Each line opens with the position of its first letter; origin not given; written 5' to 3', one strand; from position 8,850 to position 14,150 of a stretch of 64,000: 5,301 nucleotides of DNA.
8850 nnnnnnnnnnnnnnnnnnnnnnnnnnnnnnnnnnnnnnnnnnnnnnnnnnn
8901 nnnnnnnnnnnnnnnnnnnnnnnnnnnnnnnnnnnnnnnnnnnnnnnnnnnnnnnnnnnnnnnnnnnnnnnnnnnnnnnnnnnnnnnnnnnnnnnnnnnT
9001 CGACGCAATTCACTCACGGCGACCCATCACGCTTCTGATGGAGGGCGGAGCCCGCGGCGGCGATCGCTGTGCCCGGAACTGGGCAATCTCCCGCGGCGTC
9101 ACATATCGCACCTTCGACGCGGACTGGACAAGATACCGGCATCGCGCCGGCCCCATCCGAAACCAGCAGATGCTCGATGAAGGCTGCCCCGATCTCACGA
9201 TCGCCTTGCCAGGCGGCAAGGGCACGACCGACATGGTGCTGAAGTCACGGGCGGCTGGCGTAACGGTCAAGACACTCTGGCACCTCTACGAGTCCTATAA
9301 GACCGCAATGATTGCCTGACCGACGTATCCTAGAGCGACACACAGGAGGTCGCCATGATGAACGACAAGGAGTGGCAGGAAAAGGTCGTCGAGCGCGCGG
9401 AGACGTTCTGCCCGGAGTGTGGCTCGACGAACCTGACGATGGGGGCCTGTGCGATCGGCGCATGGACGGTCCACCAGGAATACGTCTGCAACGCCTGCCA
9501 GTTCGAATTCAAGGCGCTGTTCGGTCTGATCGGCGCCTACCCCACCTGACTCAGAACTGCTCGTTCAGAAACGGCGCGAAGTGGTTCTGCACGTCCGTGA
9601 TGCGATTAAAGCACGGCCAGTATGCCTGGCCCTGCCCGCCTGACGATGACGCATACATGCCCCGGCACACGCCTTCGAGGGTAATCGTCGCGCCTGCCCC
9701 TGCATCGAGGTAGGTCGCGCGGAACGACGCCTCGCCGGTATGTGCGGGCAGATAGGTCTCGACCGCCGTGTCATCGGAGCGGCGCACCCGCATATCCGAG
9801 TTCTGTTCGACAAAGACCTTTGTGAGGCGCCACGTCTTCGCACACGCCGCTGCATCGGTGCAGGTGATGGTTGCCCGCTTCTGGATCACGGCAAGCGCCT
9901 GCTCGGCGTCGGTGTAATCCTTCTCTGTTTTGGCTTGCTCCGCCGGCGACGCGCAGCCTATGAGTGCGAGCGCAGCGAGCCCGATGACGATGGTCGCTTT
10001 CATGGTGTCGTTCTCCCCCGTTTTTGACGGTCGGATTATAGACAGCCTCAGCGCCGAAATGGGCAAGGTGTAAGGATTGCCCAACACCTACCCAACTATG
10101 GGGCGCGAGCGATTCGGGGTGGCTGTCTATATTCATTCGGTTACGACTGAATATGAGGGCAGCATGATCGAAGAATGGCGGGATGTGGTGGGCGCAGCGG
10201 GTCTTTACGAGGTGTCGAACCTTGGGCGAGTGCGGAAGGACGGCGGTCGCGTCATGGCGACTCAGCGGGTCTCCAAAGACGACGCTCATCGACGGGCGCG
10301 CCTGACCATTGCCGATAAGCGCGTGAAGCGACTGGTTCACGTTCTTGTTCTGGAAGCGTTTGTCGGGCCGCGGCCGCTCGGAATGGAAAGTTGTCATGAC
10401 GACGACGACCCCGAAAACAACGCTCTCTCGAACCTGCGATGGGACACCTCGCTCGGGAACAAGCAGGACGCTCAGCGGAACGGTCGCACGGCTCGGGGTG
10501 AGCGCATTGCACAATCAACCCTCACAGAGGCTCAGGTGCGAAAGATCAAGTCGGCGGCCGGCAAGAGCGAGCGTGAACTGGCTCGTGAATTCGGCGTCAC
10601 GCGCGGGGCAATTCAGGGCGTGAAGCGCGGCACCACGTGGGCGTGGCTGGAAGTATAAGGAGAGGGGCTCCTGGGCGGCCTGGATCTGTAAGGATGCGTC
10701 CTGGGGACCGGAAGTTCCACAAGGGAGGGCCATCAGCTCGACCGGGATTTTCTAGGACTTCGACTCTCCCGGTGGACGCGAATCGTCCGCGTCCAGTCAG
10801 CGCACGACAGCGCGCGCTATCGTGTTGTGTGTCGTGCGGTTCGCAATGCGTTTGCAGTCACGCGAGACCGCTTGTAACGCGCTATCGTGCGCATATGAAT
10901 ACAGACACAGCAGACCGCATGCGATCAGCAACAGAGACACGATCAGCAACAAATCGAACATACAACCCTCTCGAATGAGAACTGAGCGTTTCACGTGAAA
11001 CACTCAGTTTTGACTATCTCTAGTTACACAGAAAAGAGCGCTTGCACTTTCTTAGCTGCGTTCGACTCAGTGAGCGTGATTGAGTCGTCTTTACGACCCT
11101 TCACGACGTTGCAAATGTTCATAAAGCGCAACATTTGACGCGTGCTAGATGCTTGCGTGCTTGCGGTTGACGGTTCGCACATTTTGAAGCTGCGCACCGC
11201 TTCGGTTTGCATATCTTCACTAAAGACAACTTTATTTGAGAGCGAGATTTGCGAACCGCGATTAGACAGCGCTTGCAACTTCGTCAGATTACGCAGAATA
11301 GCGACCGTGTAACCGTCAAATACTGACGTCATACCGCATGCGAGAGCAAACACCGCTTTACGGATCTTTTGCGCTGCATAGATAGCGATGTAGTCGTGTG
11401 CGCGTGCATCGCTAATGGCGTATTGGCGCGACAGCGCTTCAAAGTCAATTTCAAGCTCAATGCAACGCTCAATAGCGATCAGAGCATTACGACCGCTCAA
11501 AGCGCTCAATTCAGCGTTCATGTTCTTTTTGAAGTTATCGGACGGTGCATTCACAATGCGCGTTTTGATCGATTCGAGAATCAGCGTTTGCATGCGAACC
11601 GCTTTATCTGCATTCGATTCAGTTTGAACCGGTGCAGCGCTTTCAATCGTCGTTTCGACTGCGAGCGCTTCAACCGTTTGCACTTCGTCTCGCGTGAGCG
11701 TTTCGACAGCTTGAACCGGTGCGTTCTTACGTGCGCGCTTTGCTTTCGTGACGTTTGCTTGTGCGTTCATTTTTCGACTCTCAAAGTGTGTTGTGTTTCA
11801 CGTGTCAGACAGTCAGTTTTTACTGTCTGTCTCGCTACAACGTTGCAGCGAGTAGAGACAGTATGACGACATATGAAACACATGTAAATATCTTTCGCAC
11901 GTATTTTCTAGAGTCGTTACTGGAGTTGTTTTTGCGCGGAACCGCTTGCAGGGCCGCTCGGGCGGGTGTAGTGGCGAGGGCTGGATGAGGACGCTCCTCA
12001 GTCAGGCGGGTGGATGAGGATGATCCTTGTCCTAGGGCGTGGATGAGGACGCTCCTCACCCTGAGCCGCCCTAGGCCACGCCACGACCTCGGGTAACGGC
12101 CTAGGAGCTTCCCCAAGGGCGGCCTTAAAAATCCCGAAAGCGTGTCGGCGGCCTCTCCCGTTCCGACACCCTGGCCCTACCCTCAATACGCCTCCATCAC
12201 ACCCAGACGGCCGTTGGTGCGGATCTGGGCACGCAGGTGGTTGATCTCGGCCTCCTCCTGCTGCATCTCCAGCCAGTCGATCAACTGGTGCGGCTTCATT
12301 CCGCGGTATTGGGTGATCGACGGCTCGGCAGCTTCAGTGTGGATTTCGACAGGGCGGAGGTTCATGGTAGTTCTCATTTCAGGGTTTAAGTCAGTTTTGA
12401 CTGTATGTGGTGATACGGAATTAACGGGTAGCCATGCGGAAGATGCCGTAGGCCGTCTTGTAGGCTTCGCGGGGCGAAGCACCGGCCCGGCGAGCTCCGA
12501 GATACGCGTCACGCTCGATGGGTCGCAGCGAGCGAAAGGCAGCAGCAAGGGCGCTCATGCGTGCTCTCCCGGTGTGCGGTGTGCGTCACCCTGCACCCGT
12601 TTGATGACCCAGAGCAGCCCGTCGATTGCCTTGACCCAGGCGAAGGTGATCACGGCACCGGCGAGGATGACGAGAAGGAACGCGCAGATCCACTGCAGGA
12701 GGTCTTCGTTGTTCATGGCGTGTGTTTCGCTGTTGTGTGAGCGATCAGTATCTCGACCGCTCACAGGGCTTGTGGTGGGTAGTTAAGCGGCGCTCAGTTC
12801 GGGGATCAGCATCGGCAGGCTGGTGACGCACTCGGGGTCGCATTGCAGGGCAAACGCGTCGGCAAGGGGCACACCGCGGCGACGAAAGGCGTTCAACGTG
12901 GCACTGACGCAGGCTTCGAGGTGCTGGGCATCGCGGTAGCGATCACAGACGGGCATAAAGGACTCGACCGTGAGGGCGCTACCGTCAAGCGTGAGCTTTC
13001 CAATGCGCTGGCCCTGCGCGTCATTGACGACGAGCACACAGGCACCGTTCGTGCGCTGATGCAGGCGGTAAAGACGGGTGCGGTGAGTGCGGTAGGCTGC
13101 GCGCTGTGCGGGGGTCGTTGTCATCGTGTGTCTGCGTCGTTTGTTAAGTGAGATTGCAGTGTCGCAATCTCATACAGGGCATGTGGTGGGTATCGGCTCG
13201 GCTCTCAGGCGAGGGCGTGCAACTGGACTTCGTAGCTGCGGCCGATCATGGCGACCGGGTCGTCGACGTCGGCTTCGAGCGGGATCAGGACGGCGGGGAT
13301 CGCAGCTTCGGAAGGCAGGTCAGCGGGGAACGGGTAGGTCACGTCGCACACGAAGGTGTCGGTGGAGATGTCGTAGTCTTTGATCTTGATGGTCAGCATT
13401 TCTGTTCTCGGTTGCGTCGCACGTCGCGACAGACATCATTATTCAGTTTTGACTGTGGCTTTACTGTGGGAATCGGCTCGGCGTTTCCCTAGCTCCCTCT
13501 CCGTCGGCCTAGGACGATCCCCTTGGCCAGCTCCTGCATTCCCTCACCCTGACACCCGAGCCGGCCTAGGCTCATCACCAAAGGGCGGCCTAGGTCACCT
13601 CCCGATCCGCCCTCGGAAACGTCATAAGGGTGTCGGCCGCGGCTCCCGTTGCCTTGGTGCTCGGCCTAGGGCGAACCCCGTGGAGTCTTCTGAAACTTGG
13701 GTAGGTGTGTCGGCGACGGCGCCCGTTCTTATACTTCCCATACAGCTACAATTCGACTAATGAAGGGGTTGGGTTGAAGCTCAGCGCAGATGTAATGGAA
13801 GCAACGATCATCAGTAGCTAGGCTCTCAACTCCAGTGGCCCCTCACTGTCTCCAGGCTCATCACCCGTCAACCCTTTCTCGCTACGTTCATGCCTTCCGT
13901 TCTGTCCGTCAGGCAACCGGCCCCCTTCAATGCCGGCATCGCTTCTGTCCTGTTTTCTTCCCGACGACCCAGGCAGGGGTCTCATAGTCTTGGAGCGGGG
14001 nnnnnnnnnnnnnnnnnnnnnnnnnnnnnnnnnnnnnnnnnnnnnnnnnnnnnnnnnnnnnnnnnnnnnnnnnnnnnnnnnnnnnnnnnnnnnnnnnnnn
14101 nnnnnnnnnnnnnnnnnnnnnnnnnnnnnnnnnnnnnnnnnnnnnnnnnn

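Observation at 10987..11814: Canonical parS centromere site plus a half-site flank a low-GC gene; two ParB-nuclease-domain proteins are encoded nearby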

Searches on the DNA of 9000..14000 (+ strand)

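Call 4: search_dna_similar(query=window:9000-14000:+, collection=phages, mode=near, max_rows=25)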
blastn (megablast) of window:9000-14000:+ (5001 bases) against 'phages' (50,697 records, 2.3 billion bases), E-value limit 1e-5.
No match.

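Call 8: search_dna_similar(query=window:10500-13500:+, collection=phages, mode=distant, max_rows=20)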
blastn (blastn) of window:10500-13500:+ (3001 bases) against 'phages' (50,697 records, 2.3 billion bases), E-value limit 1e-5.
No match.
